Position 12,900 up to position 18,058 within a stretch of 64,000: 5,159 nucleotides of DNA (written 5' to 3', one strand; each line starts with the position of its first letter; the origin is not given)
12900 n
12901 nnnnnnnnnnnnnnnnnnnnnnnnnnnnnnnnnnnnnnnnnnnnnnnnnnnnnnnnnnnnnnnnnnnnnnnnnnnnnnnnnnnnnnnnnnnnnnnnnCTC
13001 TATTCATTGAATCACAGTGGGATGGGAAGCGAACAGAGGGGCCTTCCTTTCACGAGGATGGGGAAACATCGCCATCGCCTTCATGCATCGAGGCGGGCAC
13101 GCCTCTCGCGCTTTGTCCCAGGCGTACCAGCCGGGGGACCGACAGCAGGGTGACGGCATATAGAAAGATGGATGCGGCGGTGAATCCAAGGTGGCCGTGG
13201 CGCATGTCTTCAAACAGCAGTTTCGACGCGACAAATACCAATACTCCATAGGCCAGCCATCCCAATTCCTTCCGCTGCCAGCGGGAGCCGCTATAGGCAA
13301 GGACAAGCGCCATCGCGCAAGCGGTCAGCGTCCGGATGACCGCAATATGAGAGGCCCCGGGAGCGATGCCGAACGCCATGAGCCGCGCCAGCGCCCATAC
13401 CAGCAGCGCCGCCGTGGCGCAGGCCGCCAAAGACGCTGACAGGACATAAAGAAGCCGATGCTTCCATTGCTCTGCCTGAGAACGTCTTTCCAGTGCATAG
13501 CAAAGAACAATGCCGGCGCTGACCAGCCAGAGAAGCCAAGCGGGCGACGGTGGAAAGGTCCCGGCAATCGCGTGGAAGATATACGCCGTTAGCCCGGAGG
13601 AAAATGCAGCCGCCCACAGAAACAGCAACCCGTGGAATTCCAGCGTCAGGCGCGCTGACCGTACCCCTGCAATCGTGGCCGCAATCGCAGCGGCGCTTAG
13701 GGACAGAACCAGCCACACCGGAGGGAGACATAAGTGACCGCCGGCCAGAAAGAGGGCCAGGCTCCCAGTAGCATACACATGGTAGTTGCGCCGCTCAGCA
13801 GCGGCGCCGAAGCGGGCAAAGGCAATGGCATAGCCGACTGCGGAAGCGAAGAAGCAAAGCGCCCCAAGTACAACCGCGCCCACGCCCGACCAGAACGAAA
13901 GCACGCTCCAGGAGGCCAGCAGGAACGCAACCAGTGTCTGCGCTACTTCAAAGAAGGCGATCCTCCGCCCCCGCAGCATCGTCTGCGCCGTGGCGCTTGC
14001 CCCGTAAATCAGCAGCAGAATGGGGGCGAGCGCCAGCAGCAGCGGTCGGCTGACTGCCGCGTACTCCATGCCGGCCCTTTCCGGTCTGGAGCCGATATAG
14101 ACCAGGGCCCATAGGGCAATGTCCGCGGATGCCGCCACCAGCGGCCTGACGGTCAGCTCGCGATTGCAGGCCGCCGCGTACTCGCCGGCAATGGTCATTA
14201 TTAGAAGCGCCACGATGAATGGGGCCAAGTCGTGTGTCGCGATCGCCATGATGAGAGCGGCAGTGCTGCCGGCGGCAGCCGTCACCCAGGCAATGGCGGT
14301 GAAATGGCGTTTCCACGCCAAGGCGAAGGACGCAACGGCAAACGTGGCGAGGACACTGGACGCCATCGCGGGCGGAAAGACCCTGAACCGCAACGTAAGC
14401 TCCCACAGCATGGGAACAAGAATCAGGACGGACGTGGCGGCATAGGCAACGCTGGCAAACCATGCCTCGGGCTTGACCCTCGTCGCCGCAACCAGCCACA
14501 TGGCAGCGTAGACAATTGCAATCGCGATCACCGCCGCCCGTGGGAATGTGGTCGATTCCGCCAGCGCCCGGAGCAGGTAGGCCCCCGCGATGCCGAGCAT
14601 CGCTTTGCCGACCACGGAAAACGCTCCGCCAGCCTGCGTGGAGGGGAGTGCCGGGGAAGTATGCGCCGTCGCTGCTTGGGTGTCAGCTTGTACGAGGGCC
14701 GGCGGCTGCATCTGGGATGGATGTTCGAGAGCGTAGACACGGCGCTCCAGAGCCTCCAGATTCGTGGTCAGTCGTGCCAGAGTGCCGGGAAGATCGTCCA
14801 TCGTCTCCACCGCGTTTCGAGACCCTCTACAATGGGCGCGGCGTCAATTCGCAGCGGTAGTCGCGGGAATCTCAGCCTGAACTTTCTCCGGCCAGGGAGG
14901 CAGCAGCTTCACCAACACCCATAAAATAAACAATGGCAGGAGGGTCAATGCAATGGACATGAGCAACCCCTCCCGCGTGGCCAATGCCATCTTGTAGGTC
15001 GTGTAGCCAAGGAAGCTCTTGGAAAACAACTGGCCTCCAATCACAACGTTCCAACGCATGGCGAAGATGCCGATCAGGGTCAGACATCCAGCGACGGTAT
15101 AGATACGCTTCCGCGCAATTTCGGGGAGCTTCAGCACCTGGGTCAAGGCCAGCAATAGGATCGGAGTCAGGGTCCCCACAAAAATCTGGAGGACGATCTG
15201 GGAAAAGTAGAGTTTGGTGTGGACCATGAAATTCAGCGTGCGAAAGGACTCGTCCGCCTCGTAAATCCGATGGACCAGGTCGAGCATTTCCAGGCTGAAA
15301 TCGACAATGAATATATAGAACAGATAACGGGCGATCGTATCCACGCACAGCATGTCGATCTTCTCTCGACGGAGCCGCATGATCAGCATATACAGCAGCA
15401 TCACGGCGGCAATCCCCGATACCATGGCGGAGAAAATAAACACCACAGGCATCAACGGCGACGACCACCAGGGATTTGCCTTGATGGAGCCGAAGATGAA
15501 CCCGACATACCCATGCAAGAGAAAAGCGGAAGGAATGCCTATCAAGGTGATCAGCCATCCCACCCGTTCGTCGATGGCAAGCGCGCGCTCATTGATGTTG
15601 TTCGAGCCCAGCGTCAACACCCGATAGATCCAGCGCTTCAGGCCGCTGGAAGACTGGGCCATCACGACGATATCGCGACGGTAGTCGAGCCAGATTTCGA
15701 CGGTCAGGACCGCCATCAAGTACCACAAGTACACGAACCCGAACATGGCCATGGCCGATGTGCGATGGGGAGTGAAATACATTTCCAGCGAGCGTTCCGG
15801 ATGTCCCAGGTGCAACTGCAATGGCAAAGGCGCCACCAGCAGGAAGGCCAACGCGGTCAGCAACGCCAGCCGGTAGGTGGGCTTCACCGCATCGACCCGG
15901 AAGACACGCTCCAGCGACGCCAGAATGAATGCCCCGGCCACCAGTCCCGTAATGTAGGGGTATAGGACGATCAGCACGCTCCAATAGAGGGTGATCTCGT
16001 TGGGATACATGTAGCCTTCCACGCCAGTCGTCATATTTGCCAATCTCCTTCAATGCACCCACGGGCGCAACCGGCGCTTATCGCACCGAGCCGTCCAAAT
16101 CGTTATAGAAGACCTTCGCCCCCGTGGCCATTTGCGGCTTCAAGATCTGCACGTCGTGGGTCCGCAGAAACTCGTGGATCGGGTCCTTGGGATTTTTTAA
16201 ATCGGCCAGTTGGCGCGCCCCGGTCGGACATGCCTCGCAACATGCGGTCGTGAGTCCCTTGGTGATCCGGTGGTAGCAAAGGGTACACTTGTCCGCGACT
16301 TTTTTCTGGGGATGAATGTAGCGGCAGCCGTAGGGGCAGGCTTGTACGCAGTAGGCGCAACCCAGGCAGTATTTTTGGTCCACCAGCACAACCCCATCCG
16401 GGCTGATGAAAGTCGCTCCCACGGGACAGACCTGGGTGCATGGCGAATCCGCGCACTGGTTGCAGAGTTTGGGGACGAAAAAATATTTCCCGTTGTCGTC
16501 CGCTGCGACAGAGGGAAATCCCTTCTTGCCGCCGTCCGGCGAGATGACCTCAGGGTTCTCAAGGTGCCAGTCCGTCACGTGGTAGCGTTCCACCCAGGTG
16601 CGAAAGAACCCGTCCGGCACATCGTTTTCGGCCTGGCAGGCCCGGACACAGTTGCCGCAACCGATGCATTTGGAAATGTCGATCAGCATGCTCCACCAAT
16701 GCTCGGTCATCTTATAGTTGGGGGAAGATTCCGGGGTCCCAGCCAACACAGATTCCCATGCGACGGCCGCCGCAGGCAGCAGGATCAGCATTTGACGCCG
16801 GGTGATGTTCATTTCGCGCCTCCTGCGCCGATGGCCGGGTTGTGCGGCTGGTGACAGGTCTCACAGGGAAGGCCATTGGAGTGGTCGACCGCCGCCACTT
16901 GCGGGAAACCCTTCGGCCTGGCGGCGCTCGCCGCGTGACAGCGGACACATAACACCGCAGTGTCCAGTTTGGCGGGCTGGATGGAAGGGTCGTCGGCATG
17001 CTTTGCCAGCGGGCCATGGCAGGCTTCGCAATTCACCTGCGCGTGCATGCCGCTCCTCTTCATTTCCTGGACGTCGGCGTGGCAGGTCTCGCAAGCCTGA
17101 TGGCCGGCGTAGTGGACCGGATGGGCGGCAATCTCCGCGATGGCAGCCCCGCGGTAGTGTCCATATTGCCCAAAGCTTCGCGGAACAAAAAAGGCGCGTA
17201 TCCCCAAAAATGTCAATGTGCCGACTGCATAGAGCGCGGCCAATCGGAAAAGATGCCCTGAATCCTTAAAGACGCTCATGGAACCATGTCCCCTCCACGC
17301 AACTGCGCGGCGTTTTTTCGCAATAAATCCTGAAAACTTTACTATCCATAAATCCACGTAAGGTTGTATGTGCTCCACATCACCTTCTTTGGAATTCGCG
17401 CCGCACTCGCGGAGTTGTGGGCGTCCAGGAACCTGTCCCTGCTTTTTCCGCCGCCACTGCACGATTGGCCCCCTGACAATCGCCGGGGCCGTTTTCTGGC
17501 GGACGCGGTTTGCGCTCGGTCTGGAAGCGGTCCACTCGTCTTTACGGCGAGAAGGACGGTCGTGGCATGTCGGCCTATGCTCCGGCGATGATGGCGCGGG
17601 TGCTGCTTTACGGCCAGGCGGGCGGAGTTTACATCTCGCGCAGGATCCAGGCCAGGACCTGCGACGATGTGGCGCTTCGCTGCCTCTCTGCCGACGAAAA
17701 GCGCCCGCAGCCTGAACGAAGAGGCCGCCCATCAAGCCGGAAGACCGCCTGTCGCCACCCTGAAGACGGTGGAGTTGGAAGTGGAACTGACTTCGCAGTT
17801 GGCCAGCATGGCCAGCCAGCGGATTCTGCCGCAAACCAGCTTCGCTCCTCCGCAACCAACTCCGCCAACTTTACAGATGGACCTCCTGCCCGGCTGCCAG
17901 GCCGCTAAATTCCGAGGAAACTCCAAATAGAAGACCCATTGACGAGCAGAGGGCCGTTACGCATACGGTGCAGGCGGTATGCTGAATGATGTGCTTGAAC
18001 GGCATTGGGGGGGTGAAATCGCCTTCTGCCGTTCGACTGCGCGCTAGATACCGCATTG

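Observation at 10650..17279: Six-gene cluster couples a cytochrome c/FeS/NrfD quinone module with no catalytic subunit to a radical SAM enzyme and two large polytopic membrane proteins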

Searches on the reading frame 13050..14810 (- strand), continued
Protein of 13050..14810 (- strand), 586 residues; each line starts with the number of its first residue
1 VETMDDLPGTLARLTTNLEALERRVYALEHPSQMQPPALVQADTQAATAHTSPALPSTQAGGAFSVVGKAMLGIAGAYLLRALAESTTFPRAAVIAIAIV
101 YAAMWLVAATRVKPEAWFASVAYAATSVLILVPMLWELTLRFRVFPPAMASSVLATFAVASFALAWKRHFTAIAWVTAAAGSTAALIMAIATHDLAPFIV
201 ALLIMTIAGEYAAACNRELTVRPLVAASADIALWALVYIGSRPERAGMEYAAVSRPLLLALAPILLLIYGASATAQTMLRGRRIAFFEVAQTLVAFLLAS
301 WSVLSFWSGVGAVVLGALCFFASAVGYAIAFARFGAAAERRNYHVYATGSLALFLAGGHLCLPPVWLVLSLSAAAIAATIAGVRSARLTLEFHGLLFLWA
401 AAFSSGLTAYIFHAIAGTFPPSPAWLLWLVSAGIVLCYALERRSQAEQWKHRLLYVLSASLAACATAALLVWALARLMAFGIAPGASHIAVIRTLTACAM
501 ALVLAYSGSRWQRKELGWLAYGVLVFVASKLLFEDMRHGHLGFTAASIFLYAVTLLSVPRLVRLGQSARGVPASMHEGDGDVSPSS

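Call 74: find_encoding_contigs(protein=P0388, flank=7000, max_places=1)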
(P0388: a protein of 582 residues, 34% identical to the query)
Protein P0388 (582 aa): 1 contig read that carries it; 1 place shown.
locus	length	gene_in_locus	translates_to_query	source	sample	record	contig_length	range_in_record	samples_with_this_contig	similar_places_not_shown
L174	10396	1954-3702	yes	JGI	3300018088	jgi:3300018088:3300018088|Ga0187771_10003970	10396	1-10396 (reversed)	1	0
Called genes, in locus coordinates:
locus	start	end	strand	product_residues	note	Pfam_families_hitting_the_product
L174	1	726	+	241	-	?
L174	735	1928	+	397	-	PF03916:NrfD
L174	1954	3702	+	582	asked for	-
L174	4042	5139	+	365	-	PF01244:Peptidase_M19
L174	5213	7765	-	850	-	PF11897:DUF3417, PF00343:Phosphorylase, PF28476:GlgP_C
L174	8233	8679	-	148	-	PF00582:Usp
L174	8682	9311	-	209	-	PF01813:ATP-synt_D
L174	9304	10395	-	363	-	?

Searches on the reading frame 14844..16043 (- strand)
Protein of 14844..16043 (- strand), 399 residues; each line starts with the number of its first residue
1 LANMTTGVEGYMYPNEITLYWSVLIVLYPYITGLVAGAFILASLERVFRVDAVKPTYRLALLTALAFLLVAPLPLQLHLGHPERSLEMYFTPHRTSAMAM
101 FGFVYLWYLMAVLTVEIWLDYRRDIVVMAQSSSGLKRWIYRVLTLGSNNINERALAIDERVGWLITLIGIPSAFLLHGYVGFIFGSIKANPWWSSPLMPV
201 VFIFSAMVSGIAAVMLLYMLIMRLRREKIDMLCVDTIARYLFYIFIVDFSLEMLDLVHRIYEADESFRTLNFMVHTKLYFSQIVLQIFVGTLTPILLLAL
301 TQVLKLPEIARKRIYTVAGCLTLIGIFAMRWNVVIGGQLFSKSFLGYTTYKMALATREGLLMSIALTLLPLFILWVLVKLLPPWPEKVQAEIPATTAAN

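Call 3: search_protein_families(library=pfam, proteins=[window:14844-16043:-], max_evalue=0.01)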
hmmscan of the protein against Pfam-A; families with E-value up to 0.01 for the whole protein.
window:14844-16043:- (399 aa): 1 family
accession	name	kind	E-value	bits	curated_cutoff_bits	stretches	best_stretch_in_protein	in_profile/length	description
PF03916.19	NrfD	-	4e-38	132.2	25.8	1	18-340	8-311/313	Polysulphide reductase, NrfD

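Call 4: search_protein_families(library=ncbifam, proteins=[window:14844-16043:-], max_evalue=0.01)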
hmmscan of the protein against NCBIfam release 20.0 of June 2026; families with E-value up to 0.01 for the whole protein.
window:14844-16043:- (399 aa): 2 families
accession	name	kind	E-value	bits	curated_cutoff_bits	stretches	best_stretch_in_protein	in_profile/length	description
TIGR03148.1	cyt_nit_nrfD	equivalog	6.7e-14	51.9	347.6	1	18-339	7-313/316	cytochrome c nitrite reductase subunit NrfD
NF045798.1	DsrP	equivalog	2.5e-06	27.2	350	1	160-256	148-242/346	sulfate reduction electron transfer complex DsrMKJOP subunit DsrP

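Call 19: search_solved_structures(query=window:14844-16043:-, max_evalue=0.01)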
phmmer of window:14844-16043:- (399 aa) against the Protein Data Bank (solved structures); distinct sequences matched with E-value up to 0.01: 0.

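Call 63: search_solved_structures(query=A5, max_evalue=1)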
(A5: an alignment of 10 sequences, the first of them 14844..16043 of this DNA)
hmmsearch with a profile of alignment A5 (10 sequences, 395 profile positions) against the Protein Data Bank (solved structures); distinct sequences matched with E-value up to 1: 1.
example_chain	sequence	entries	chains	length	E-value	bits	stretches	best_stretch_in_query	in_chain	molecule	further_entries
2xox_A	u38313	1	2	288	0.56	12.6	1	334-370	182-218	PTERIDINE REDUCTASE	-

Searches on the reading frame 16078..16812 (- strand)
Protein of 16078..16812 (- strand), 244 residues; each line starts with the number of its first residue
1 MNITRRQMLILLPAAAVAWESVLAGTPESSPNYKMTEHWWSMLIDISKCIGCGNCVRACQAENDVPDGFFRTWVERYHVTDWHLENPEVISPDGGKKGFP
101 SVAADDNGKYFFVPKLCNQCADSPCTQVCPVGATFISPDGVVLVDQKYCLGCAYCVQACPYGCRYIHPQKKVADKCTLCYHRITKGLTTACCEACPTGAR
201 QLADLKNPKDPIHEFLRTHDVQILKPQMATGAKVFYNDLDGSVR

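Call 3: search_protein_families(library=pfam, proteins=[window:16078-16812:-], max_evalue=0.01)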
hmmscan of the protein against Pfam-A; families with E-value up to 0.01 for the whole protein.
window:16078-16812:- (244 aa): 12 families
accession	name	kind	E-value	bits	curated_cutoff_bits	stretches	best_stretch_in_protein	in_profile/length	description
PF13247.11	Fer4_11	-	2.3e-23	82.7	26.2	1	110-204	3-99/100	4Fe-4S dicluster domain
PF12838.12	Fer4_7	-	9.9e-14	52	27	2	48-133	1-52/52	4Fe-4S dicluster domain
PF12837.12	Fer4_6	-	1.8e-11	43.8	25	2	43-59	3-19/24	4Fe-4S binding domain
PF13237.11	Fer4_10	-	2.1e-11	44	25.5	3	112-160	4-53/53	4Fe-4S dicluster domain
PF12797.12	Fer4_2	-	6.8e-11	41.8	24.5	2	40-60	1-21/22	4Fe-4S binding domain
PF00037.32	Fer4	-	5.5e-10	39.1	21.1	2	44-60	3-19/24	4Fe-4S binding domain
PF13187.11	Fer4_9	-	2.9e-09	37.2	27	2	48-133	1-51/52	4Fe-4S dicluster domain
PF25160.1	LdpA_Fe-S-bd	-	9.9e-05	22.5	27.6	1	122-162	6-41/49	LdpA Fe-S cluster-binding domain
PF13183.11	Fer4_8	-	0.0004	21.3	27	1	46-132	2-67/68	4Fe-4S dicluster domain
PF14697.11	Fer4_21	-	0.00067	20.2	35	1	116-163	7-56/59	4Fe-4S dicluster domain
PF13534.11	Fer4_17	-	0.001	20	22.2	0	45-60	42-57/61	4Fe-4S dicluster domain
PF12798.12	Fer4_3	-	0.0021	19.2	27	0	149-162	1-14/15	4Fe-4S binding domain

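Call 4: search_protein_families(library=ncbifam, proteins=[window:16078-16812:-], max_evalue=0.01)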
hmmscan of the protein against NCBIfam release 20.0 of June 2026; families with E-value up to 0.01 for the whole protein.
window:16078-16812:- (244 aa): 52 families (the best 25 are shown)
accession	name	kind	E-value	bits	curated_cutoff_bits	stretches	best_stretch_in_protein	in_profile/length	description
NF011569.0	PRK14993.1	equivalog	1.3e-57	195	416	2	111-241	94-226/244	tetrathionate reductase subunit TtrB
NF045797.1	DsrO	equivalog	4.5e-45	153.9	200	2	109-237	95-234/235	sulfate reduction electron transfer complex DsrMKJOP subunit DsrO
NF041715.1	arsenate_red_ArrB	equivalog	1.1e-38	133.1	450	3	169-236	157-224/233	arsenate respiratory reductase iron-sulfur subunit ArrB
TIGR03149.1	cyt_nit_nrfC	equivalog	1.4e-38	132.5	377.6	2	107-235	84-214/225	cytochrome c nitrite reductase Fe-S protein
TIGR03478.1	DMSO_red_II_bet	subfamily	5.1e-34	117.6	480.7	1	107-236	121-252/321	DMSO reductase family type II enzyme, iron-sulfur subunit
NF008134.0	PRK10882.1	equivalog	1.4e-28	99.9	263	1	3-199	2-202/329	hydrogenase 2 operon protein HybA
NF042979.1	EthbenzDh_ebdB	equivalog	1.6e-28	99.6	740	1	107-236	143-274/354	ethylbenzene dehydrogenase subunit beta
NF041782.1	mnquin_red_QrcC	equivalog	2.3e-28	99.5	400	2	40-166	1-118/239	menaquinone reductase iron-sulfur cluster-binding subunit QrcC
TIGR02951.1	DMSO_dmsB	equivalog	3.1e-26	92.3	214.1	1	43-206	5-154/161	DMSO/selenate family reductase complex B subunit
TIGR01582.1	FDH-beta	equivalog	3.3e-25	88.8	334.7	1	28-201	10-178/283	formate dehydrogenase subunit beta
NF045715.1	sulf_resp_HmcB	equivalog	7.7e-23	81.1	420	1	5-201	2-194/307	sulfate respiration complex iron-sulfur protein HmcB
TIGR01660.1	narH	equivalog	1e-21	77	524.05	1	108-220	174-287/492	nitrate reductase subunit beta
NF007382.0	PRK09898.1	equivalog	1.3e-19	70.6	213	1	107-206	113-204/208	ferredoxin-like protein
NF038355.1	FDH3_beta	equivalog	6.3e-18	65.4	240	2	116-180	53-122/180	formate dehydrogenase FDH3 subunit beta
NF007658.0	PRK10330.1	equivalog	2.7e-16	59.6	260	1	115-202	56-154/181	electron transport protein HydN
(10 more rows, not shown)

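Call 20: search_solved_structures(query=window:16078-16812:-, max_evalue=1e-10)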
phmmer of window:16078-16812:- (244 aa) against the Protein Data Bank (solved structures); distinct sequences matched with E-value up to 1e-10: 22.
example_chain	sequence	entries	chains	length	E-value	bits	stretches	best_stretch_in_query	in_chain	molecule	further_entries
2vpw_B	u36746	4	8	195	2.1e-42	148.7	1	111-238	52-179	NRFC PROTEIN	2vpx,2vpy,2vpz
6cz7_B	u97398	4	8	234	9.7e-37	130.1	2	41-163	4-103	4Fe-4S ferredoxin, iron-sulfur binding domain protein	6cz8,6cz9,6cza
2ivf_B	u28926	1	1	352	7.2e-28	101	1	107-236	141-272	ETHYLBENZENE DEHYDROGENASE BETA-SUBUNIT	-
4ydd_B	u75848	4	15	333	8.6e-23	84.3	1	106-236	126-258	DMSO reductase family type II enzyme, iron-sulfur subunit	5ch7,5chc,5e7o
1q16_B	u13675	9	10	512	1.2e-19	74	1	107-219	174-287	Respiratory nitrate reductase 1 beta chain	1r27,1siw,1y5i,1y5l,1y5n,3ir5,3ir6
7b04_A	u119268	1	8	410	2.6e-19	73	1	94-236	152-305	Nitrite oxidoreductase subunit B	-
1y4z_B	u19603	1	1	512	3.1e-19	72.7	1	107-219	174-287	Respiratory nitrate reductase 1 beta chain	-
3egw_B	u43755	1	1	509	9.1e-19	71.2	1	107-219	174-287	Respiratory nitrate reductase 1 beta chain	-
1kqf_B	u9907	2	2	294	1.2e-18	70.8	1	41-203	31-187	FORMATE DEHYDROGENASE, NITRATE-INDUCIBLE, IRON-SULFUR SUBUNIT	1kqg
4v4c_B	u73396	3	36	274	3.3e-16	62.7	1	40-239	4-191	Pyrogallol hydroxytransferase small subunit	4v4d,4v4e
6f0k_B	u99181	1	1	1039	3.9e-15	59.2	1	37-164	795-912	Fe-S-cluster-containing hydrogenase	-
6btm_B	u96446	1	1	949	5.7e-15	58.7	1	34-165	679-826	Alternative Complex III subunit B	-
8k9e_B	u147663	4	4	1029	8e-15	58.2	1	37-165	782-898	Fe-S-cluster-containing hydrogenase components 1-like protein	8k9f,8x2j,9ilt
9mqx_E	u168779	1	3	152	2.8e-14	56.5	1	113-200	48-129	Fe-S-cluster-containing hydrogenase subunit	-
7qv7_A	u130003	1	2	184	3.9e-13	52.7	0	112-164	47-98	Hydrogen dependent carbon dioxide reductase subunit HycB3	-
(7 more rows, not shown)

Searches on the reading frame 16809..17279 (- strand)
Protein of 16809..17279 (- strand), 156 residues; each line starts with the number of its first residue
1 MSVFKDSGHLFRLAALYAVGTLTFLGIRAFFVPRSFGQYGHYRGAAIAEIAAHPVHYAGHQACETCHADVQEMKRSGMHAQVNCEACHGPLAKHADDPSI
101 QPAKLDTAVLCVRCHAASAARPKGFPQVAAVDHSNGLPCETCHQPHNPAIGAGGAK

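Call 3: search_protein_families(library=pfam, proteins=[window:16809-17279:-], max_evalue=0.01)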
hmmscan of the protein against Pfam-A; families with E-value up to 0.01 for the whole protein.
window:16809-17279:- (156 aa): 5 families
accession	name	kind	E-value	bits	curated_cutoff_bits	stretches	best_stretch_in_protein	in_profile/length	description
PF13435.11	Cytochrome_C554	-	1.6e-07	32.6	20.8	1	101-143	40-83/84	Cytochrome c554 and c-prime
PF14522.11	Cytochrome_C7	-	1.2e-06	28.6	24.8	2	52-115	4-66/67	Cytochrome c7 and related cytochrome c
PF14537.11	Cytochrom_c3_2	-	4.1e-06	27.6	25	1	56-143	2-78/79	Cytochrome c3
PF09699.15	Paired_CXXCH_1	-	0.0006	19.9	20.6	0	83-118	8-39/41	Doubled CXXCH motif (Paired_CXXCH_1)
PF22113.1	Mtrc-MtrF_II-IV_dom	-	0.0014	18.7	30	0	60-144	6-89/176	Outer membrane cytochrome MtrC/MtrF-like, domains II/IV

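Call 4: search_protein_families(library=ncbifam, proteins=[window:16809-17279:-], max_evalue=0.01)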
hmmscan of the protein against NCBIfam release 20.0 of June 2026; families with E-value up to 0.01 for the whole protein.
window:16809-17279:- (156 aa): 8 families
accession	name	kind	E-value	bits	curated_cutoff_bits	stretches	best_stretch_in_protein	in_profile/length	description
NF041028.1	decahem_GSU2203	exception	4.7e-09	35.9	325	1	53-148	29-137/317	GSU2203 family decaheme c-type cytochrome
NF041198.1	UshA_like_PCGU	equivalog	1.7e-06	26.9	275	1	80-117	471-510/519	UshA-like (seleno)protein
NF047727.1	4hemeCytCCctA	equivalog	3.5e-06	27.1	180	1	57-117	34-89/109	tetraheme c-type cytochrome CctA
TIGR03508.1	decahem_SO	subfamily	8.5e-05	22.1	192.2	1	61-147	71-154/258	DmsE family decaheme c-type cytochrome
NF040968.1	FeS_ExtO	equivalog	0.00024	20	200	1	56-117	18-71/416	selenite/tellurite reduction operon b-type cytochrome iron-sulfur cluster-binding subunit ExtO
NF040967.1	cytc_ExtN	equivalog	0.00029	19.8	200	1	56-117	18-71/415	selenite/tellurite reduction operon c-type cytochrome ExtN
TIGR04257.1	nanowire_3heme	domain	0.00077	19.6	40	0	80-120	21-63/75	c(7)-type cytochrome triheme domain-containing protein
TIGR03153.1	cytochr_NrfH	equivalog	0.0074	16.3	134.2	0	59-92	27-63/138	cytochrome c nitrite reductase small subunit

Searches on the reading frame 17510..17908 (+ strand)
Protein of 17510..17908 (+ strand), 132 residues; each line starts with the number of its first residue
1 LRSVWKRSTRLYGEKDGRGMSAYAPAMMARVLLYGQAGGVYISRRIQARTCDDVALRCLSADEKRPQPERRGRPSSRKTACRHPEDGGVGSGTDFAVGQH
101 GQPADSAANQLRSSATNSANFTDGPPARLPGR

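Call 33: search_protein_families(library=pfam, proteins=[window:17510-17908:+], max_evalue=0.01)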
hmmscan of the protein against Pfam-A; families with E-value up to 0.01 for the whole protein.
window:17510-17908:+ (132 aa): 1 family
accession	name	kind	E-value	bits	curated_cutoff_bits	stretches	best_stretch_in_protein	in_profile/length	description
PF05598.16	DUF772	-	0.00019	21.8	23.1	1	19-61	1-43/74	Transposase domain (DUF772)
